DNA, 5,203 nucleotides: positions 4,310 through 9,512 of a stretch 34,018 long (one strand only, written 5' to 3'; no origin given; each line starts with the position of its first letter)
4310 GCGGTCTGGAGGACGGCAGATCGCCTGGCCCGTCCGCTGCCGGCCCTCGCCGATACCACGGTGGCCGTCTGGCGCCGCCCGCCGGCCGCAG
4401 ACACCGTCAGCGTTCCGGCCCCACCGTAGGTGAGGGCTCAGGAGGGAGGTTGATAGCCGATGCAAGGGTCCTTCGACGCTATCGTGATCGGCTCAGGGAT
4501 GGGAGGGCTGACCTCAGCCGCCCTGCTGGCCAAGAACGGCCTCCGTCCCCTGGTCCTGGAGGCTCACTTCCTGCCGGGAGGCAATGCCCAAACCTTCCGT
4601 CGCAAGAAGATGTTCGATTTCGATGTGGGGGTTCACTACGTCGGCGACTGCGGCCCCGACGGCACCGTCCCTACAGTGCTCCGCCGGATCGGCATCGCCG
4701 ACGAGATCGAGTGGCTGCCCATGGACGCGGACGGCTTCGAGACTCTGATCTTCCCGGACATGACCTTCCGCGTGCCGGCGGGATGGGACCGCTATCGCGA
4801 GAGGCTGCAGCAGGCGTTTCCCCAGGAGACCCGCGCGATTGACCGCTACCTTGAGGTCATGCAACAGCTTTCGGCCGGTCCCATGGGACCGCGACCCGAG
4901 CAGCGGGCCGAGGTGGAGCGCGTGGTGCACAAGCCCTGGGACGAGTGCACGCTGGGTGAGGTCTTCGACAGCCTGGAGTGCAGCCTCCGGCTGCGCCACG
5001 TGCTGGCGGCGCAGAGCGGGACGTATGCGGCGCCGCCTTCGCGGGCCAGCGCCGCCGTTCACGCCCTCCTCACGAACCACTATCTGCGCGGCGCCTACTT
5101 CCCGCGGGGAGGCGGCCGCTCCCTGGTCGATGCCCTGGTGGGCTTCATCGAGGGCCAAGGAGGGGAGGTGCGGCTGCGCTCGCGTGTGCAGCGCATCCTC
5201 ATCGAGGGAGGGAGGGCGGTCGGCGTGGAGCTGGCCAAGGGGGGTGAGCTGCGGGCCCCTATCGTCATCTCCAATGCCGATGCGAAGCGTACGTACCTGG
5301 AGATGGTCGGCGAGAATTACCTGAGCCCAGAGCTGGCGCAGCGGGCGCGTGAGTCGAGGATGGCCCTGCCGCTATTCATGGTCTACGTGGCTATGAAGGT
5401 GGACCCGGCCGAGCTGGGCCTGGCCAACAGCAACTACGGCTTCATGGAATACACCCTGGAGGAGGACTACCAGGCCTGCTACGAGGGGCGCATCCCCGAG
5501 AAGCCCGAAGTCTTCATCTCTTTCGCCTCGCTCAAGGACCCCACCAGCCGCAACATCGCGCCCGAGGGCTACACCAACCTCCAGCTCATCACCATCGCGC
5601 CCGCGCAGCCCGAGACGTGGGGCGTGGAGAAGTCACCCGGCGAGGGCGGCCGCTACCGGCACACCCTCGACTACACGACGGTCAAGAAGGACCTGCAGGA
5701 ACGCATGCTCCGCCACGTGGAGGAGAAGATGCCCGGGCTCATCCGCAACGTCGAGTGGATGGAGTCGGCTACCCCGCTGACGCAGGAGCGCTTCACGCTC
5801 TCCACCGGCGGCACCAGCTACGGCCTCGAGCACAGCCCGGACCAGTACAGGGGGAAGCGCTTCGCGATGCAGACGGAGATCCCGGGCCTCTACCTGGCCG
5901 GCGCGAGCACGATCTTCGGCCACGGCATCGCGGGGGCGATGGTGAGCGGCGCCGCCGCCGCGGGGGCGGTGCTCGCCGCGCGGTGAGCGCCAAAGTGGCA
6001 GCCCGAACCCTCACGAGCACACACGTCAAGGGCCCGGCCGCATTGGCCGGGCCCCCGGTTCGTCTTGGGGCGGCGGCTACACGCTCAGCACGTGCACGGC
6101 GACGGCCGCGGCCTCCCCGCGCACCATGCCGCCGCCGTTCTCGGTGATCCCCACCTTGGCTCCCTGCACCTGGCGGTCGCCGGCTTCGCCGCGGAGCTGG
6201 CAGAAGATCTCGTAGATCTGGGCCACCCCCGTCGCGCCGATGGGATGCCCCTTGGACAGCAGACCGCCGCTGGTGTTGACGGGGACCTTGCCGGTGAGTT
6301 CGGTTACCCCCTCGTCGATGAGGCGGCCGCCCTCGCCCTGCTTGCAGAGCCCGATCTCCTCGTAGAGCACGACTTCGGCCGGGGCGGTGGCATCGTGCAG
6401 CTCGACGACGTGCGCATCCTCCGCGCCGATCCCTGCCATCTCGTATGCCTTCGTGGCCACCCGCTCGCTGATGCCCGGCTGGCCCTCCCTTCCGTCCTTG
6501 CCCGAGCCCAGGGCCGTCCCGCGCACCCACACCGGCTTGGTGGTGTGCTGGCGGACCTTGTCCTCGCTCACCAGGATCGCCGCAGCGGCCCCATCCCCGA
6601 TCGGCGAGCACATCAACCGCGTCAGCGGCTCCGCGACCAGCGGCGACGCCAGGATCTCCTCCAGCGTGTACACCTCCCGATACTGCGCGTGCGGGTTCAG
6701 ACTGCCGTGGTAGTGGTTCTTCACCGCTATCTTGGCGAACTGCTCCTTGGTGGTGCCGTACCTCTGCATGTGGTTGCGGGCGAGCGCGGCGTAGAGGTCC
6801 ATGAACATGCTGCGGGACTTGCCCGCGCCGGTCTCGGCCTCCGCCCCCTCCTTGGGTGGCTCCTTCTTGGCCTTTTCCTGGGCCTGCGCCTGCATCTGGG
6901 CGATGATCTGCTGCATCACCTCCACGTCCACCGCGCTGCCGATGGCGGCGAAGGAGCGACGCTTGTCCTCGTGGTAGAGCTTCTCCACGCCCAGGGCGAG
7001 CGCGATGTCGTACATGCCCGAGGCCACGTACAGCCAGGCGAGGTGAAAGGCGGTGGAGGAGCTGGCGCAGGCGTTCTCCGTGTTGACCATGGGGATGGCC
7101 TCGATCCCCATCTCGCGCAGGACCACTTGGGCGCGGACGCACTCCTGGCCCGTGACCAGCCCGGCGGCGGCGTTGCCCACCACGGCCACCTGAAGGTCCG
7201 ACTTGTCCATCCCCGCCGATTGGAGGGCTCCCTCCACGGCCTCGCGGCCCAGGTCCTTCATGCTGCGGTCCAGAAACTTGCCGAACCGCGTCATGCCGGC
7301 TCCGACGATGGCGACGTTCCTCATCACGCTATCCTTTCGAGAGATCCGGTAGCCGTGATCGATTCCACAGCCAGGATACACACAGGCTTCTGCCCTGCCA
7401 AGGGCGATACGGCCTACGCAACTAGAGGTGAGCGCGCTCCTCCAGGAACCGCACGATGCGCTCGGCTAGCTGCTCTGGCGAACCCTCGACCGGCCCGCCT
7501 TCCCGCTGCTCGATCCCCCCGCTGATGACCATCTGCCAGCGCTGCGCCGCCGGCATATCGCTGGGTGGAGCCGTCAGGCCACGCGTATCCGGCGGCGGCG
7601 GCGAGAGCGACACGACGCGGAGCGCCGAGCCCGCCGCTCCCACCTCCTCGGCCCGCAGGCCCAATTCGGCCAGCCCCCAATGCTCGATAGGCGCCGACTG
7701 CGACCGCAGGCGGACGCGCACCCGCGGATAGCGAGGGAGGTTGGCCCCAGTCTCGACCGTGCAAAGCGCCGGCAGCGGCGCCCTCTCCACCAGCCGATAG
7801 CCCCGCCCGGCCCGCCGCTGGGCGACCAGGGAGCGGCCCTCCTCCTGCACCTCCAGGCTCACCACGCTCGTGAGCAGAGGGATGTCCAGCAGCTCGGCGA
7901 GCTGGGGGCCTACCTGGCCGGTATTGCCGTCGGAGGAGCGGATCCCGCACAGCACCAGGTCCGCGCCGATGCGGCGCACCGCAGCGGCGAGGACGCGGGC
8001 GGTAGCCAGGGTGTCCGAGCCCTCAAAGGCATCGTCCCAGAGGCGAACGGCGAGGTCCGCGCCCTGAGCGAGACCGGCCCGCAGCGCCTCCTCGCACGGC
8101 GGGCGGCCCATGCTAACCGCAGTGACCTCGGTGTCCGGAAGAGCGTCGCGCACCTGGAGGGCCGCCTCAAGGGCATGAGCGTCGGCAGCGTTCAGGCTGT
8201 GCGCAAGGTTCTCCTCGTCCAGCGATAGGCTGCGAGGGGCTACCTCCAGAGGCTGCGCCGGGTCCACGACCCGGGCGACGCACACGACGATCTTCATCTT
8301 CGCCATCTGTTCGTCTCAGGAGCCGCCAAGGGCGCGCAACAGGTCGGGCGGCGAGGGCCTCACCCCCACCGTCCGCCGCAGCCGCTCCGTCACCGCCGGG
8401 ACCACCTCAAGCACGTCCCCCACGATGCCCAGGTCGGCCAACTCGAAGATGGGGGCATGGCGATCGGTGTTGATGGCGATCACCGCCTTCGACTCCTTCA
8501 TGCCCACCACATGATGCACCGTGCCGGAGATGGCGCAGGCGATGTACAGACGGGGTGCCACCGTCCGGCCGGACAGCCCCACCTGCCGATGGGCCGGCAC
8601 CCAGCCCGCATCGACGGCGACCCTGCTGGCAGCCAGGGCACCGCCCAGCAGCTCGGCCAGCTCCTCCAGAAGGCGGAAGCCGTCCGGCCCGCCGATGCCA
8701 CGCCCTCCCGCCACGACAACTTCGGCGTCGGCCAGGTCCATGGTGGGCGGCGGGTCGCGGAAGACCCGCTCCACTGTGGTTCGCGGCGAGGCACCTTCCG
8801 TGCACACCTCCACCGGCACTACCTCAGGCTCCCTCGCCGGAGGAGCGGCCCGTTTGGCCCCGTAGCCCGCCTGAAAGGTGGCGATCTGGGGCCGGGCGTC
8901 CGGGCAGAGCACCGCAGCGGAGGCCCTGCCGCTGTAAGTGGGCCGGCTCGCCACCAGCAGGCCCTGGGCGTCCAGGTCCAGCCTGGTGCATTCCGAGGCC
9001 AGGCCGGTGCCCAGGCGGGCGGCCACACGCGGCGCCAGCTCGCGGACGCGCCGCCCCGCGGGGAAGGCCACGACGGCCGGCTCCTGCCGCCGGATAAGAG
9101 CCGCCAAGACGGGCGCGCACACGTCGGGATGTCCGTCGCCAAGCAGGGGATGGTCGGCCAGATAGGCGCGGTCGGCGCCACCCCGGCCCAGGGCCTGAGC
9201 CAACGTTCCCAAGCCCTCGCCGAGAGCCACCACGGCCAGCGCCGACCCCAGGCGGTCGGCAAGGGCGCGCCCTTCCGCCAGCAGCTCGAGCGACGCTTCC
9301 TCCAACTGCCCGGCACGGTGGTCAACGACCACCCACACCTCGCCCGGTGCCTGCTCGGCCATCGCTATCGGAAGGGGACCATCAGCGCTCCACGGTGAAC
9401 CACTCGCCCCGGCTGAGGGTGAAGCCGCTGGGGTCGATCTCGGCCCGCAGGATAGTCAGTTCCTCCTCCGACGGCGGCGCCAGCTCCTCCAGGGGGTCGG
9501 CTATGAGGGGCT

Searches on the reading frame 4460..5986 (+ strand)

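Call 27: search_protein_families(library=pfam, proteins=[window:4460-5986:+], max_evalue=0.001)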
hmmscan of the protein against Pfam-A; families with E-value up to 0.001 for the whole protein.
window:4460-5986:+ (508 aa): 5 families
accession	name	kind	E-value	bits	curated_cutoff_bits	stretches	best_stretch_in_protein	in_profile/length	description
PF01593.30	Amino_oxidase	-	1.6e-25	90.8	19.8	1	14-505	1-443/443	Flavin containing amine oxidoreductase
PF13450.12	NAD_binding_8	-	6.7e-13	49.2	21.9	1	9-75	1-66/68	NAD(P)-binding Rossmann-like domain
PF01266.30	DAO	-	4.9e-11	43.2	27.9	1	6-275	1-206/353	FAD dependent oxidoreductase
PF00890.30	FAD_binding_2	-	2.7e-07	30.6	20.4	1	6-42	1-37/414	FAD binding domain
PF01946.23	Thi4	-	0.00014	21.6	26.2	1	6-43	19-57/235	Thi4 family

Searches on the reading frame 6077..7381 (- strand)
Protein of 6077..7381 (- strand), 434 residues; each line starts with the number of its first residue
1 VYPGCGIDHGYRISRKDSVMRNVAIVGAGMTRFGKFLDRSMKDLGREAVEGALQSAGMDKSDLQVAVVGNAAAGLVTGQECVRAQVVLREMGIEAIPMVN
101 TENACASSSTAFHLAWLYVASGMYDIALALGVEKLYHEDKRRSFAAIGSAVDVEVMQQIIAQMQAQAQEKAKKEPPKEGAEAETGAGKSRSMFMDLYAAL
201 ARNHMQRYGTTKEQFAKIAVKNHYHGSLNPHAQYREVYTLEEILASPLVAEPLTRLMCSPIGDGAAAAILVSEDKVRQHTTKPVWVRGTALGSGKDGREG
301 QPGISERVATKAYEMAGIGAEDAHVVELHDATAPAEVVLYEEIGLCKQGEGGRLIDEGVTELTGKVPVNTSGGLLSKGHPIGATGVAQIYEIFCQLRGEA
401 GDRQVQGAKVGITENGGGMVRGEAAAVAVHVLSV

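Call 27: search_protein_families(library=pfam, proteins=[window:6077-7381:-], max_evalue=0.001)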
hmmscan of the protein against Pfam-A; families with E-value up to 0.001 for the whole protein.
window:6077-7381:- (434 aa): 5 families
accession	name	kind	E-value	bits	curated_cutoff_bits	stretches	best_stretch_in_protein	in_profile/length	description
PF22691.2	Thiolase_C_1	-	2.4e-38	131.5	28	1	307-427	22-141/144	Thiolase C-terminal domain-like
PF00108.29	Thiolase_N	-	2.1e-26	93.3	26.4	1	23-274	1-260/260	Thiolase, N-terminal domain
PF02803.24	Thiolase_C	-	9.2e-08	32.2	27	1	309-407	28-108/123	Thiolase, C-terminal domain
PF00109.32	ketoacyl-synt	-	1.2e-06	28.8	20.8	1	79-150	149-218/252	Beta-ketoacyl synthase, N-terminal domain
PF08545.16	ACP_syn_III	-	0.00027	21.2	24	0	102-135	4-37/80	3-Oxoacyl-[acyl-carrier-protein (ACP)] synthase III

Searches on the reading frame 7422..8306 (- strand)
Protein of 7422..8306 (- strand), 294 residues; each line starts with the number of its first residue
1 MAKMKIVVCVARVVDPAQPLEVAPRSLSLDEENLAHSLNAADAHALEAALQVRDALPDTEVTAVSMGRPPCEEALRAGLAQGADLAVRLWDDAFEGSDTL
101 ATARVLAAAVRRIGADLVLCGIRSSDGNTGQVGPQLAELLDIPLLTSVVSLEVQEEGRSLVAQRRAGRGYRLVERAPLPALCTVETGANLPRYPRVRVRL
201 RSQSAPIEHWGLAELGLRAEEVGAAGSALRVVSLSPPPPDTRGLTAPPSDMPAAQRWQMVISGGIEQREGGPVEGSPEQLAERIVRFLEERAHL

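Call 27: search_protein_families(library=pfam, proteins=[window:7422-8306:-], max_evalue=0.001)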
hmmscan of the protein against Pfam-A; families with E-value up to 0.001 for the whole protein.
window:7422-8306:- (294 aa): 1 family
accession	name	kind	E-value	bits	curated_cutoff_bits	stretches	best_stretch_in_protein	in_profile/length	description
PF01012.27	ETF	-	6.7e-43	147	26.7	1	27-214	2-180/181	Electron transfer flavoprotein domain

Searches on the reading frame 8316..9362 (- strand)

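Call 27: search_protein_families(library=pfam, proteins=[window:8316-9362:-], max_evalue=0.001)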
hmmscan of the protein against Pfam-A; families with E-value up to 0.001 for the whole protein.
window:8316-9362:- (348 aa): 2 families
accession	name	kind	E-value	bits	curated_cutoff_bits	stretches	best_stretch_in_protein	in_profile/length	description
PF01012.27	ETF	-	3.4e-38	131.7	26.7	1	9-186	1-178/181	Electron transfer flavoprotein domain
PF00766.25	ETF_alpha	-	4.9e-34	116.6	27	1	209-289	1-81/81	Electron transfer flavoprotein FAD-binding domain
